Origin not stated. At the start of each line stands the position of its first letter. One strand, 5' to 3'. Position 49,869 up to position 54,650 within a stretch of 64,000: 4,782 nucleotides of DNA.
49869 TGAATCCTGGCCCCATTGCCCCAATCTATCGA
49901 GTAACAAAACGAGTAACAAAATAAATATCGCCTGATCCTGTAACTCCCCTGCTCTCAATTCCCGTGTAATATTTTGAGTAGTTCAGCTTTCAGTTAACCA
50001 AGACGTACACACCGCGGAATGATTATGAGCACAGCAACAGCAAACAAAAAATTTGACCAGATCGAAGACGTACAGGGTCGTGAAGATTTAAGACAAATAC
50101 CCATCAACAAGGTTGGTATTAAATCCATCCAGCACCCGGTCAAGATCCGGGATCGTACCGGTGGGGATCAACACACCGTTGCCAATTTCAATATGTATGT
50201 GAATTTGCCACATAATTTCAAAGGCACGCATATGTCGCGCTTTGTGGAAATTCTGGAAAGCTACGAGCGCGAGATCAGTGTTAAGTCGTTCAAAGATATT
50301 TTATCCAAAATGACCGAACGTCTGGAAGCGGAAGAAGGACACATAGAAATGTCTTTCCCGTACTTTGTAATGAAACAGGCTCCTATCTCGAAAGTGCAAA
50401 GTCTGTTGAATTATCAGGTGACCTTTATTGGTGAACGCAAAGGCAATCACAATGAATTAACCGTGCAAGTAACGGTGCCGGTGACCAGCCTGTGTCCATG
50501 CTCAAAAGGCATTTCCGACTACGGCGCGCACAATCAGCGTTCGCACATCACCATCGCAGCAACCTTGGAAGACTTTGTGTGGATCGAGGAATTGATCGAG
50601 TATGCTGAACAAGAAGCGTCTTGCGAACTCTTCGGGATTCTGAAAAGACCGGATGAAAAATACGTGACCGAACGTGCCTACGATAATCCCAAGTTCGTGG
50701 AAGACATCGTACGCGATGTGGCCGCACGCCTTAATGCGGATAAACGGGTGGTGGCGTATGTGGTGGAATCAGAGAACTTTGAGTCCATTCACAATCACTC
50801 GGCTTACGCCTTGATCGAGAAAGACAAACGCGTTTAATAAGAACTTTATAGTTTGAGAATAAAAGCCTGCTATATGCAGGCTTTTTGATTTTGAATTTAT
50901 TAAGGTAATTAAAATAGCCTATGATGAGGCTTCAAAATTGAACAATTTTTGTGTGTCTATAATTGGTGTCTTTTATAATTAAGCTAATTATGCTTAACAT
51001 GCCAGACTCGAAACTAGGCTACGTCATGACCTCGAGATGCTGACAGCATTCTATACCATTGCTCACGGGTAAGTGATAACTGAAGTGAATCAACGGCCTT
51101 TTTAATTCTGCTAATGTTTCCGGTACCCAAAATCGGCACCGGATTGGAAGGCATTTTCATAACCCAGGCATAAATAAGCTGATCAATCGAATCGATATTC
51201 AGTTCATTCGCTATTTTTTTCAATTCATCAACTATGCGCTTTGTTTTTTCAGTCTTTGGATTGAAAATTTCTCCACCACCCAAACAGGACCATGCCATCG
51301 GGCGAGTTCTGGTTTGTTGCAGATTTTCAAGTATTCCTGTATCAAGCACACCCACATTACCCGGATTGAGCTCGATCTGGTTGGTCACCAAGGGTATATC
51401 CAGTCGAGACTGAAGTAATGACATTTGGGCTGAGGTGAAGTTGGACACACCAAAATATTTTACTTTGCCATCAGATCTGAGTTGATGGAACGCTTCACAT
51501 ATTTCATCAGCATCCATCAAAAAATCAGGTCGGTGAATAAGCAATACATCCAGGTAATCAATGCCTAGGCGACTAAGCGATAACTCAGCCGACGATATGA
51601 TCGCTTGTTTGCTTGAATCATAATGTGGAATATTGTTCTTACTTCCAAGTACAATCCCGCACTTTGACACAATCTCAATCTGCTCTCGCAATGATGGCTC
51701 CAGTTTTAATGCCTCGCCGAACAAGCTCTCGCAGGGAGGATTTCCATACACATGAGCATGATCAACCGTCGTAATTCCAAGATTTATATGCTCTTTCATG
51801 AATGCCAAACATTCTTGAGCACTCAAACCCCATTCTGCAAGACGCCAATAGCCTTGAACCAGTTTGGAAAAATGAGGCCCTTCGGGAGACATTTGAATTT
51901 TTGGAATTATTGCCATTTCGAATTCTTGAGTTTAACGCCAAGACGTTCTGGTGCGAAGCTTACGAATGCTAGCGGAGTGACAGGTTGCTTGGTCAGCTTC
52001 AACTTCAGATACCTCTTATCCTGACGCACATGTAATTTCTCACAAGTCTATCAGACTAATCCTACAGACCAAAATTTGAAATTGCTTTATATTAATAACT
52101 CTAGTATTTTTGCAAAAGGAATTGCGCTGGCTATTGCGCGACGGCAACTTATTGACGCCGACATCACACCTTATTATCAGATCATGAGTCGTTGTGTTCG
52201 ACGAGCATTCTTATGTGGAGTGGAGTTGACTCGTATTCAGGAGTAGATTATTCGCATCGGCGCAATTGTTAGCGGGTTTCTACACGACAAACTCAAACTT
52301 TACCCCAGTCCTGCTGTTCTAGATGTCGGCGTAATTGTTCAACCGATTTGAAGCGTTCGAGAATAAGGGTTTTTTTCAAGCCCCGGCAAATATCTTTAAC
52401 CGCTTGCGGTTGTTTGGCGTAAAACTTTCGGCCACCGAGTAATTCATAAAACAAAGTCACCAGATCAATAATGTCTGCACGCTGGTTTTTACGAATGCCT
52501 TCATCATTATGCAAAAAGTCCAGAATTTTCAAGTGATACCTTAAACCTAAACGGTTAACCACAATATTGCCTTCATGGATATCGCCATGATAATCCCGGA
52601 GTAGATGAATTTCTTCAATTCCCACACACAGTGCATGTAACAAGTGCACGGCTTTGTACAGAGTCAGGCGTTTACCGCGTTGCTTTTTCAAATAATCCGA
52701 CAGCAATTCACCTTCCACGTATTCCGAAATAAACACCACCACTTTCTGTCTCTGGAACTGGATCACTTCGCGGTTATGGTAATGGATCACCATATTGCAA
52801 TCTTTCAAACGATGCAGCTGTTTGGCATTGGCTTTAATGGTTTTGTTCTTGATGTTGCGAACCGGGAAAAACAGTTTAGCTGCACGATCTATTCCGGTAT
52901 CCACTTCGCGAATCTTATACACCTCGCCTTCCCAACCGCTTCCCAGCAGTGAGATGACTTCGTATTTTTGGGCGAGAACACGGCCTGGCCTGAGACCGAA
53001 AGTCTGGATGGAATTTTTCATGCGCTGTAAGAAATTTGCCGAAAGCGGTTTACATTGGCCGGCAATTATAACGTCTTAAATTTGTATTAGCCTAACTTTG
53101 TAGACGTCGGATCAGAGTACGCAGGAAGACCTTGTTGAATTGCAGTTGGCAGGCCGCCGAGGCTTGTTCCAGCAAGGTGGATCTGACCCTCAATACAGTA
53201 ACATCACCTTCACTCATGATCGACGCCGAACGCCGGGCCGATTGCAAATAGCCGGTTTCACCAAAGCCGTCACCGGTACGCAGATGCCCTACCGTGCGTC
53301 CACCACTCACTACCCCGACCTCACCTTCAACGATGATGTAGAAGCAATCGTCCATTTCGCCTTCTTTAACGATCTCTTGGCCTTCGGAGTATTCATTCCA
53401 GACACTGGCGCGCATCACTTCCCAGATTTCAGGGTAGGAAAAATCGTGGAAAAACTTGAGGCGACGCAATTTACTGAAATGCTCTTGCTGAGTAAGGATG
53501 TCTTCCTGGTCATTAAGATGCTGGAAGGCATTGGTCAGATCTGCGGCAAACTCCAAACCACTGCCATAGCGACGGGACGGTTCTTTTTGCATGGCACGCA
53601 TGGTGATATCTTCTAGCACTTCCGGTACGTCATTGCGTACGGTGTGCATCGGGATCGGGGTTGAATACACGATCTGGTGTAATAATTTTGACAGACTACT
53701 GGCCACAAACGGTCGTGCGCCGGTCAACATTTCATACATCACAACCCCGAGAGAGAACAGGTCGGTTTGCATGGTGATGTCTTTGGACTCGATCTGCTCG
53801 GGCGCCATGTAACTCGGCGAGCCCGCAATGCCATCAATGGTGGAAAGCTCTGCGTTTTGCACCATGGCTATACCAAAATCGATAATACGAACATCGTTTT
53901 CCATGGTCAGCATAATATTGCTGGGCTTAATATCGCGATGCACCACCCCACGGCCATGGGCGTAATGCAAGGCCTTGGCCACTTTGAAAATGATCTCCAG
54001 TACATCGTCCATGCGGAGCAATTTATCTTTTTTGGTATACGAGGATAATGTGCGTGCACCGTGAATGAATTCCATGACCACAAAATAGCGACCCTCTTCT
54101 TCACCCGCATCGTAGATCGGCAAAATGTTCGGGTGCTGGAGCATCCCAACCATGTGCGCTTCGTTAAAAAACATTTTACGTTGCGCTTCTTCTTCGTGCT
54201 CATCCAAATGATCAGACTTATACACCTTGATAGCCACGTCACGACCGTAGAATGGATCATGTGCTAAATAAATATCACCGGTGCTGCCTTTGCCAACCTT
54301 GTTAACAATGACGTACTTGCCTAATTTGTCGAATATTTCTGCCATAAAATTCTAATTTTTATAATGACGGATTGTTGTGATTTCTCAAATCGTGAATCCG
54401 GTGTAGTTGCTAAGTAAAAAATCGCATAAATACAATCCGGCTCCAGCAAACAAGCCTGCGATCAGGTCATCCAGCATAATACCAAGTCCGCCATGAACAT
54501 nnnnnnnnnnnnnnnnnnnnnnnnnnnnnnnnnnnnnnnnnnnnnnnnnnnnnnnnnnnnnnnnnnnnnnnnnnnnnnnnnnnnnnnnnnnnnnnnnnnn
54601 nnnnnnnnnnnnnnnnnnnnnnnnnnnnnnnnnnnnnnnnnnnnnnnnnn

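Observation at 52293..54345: Tandem kinase module: Hanks kinase fused to a cNMP-binding domain, followed by a minimal kinase-like protein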

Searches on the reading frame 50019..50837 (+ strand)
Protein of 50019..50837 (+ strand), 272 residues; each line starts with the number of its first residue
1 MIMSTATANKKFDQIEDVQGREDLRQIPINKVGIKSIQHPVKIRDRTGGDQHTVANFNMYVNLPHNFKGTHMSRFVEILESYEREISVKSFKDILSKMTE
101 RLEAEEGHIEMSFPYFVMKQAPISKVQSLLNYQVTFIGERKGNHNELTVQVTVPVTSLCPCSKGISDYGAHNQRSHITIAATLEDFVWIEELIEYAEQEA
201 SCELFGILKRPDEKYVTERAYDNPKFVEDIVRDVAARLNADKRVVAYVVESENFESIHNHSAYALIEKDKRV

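Call 3: search_protein_families(library=pfam, proteins=[window:50019-50837:+], max_evalue=0.01)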
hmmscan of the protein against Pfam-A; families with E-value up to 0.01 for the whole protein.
window:50019-50837:+ (272 aa): 1 family
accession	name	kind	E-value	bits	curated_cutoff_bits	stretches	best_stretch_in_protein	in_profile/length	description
PF02649.19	GCHY-1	-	2.5e-99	332.5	25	1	16-264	2-260/260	Type I GTP cyclohydrolase folE2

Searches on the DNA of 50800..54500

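Call 51: search_rna_families(source=window, start=50800, end=54500, threshold=evalue, max_evalue=1)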
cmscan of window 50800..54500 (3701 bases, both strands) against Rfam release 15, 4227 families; matches with E-value up to 1: 2.
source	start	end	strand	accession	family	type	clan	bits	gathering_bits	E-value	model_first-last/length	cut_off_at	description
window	50856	50964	-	RF01859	Phe_leader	Cis-reg; leader;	-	29.4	55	0.047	1-125/125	no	Phenylalanine leader peptide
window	50857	50940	-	RF00513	Trp_leader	Cis-reg; leader;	-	23.2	41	0.16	1-100/100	no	Tryptophan operon leader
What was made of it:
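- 51917..52292 (.): 376-nt spacer with no recognisable gene. This is where a 'transposase remnant' would have to be if it lay directly downstream of the small kinase. No Rfam match (call 51).
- Tried and rejected: Rfam found only two sub-threshold leader-like matches, at 50856-50964, outside the pair (call 51).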

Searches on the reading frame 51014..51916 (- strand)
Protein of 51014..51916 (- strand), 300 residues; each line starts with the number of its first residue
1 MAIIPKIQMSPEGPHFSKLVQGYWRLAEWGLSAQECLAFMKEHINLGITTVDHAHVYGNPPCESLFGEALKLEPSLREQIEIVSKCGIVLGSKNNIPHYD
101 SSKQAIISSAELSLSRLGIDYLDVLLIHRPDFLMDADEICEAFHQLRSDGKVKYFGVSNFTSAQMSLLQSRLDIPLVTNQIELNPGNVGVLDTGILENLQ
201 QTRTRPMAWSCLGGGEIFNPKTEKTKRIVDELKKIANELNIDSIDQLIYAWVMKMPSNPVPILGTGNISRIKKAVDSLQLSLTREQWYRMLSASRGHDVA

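Call 3: search_protein_families(library=pfam, proteins=[window:51014-51916:-], max_evalue=0.01)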
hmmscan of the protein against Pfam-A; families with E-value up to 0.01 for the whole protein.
window:51014-51916:- (300 aa): 1 family
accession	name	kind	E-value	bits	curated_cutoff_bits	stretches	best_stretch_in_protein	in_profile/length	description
PF00248.27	Aldo_ket_red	-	3.8e-49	167.8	24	1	18-290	1-286/291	Aldo/keto reductase family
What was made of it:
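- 51014..51916 (-): Aldo-keto reductase gene, a window-specific insertion between the small kinase and folE2. Pfam Aldo_ket_red E = 3.8e-49 (call 3).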

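Call 4: search_protein_families(library=ncbifam, proteins=[window:51014-51916:-], max_evalue=0.01)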
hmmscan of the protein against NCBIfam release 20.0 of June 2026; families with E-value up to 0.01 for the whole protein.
window:51014-51916:- (300 aa): 7 families
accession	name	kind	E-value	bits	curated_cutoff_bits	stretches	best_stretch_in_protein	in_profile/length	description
NF049922.1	MethglyxlRedYdjG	equivalog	6.3e-17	61.6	550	1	9-166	6-177/326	NADH-dependent methylglyoxal reductase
NF007695.0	PRK10376.1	subfamily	3.6e-16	59.1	280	1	34-287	40-280/290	oxidoreductase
NF007388.0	PRK09912.1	subfamily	9.4e-16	57.6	448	1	22-215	31-228/346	L-glyceraldehyde 3-phosphate reductase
TIGR01293.1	Kv_beta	subfamily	3.9e-15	55.7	365.4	1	15-164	12-158/319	voltage-dependent potassium channel subunit beta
NF008377.0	PRK11172.1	equivalog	2.3e-13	50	327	1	29-261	11-220/267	2,5-didehydrogluconate reductase DkgB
NF008598.0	PRK11565.1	equivalog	2.6e-13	49.7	425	1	26-286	20-253/275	2,5-didehydrogluconate reductase DkgA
NF007912.0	PRK10625.1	equivalog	3e-09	36.7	415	0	38-131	34-135/346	NADP(H)-dependent aldo-keto reductase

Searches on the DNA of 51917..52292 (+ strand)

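Call 29: search_dna_similar(query=window:51917-52292:+, collection=plasmids, mode=distant, max_rows=5)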
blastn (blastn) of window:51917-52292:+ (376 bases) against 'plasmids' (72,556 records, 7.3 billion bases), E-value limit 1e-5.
No match.
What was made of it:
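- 51917..52292 (.): No plasmid match (call 29).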

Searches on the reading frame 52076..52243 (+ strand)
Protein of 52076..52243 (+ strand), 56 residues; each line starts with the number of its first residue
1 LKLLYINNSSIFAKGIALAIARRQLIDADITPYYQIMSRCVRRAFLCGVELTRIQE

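Call 28: search_protein_families(library=pfam, proteins=[window:52076-52243:+], max_evalue=1)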
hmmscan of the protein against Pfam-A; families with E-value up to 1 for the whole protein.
seq(56 aa): 0 families
